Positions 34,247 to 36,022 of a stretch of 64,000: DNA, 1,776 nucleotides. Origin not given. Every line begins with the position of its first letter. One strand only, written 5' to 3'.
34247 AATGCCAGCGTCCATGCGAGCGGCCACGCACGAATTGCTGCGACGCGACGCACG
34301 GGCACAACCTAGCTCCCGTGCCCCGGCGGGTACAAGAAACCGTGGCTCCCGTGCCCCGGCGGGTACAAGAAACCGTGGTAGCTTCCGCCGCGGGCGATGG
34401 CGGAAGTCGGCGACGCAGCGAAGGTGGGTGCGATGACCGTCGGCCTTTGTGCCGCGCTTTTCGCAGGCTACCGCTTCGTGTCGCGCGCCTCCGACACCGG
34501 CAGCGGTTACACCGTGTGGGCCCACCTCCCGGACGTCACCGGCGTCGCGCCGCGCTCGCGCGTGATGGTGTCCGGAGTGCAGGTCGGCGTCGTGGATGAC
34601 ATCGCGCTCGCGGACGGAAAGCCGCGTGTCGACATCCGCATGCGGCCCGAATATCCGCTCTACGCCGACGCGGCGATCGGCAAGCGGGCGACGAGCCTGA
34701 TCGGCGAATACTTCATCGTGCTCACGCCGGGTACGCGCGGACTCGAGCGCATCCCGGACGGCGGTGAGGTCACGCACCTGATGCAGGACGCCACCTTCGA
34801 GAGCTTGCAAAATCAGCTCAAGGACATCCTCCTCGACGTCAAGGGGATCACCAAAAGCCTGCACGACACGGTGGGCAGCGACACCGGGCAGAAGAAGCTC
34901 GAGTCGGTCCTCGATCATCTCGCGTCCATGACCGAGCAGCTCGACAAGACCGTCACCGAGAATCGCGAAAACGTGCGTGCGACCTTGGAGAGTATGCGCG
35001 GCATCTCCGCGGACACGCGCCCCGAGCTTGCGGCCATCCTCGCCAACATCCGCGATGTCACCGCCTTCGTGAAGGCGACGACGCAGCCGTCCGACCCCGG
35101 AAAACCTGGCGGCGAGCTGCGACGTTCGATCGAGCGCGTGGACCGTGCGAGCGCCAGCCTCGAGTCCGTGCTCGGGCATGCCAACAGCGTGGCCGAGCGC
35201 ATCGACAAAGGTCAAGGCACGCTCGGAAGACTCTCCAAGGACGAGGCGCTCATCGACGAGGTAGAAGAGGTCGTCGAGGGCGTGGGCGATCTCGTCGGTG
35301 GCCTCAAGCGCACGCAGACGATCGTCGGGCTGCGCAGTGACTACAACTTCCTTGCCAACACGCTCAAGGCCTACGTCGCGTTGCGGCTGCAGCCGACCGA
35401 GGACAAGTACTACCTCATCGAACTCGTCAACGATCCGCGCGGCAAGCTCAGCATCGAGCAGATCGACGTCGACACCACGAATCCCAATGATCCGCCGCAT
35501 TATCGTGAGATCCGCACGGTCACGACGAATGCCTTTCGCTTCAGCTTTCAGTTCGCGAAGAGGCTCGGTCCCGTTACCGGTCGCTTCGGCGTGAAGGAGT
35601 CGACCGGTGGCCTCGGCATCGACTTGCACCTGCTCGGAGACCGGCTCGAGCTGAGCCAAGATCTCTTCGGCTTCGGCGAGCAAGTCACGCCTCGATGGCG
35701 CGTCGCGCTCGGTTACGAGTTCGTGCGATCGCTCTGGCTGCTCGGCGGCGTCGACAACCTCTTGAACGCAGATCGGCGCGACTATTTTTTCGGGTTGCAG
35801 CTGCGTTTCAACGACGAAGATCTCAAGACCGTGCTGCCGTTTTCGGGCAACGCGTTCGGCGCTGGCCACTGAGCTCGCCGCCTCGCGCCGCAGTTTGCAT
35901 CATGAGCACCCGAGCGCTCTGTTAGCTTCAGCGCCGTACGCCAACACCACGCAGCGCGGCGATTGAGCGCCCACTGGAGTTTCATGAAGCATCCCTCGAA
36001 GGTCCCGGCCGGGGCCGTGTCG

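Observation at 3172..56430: Window-wide rule: short tandem repeats are anchored on CDS boundaries, and their period tracks what they overlap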

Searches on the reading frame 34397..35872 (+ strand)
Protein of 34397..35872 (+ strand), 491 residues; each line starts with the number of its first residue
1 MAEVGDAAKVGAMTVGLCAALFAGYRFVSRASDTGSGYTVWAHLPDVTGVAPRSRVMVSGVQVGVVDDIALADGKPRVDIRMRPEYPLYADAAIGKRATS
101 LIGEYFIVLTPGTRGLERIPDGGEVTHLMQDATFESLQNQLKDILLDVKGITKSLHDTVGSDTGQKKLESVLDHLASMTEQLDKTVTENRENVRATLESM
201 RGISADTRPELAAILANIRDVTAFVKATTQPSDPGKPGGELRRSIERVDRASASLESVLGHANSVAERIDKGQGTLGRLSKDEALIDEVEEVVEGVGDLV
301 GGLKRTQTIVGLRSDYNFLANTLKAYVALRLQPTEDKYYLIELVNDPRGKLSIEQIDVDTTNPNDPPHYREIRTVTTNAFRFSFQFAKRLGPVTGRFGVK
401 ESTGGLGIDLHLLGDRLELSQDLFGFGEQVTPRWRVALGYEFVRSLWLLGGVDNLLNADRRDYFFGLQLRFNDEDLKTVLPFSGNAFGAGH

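Call 15: find_encoding_contigs(protein=window:34397-35872:+, flank=10000, max_places=6)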
Protein window:34397-35872:+ (491 aa): no gene with exactly this product is on record in the collection.
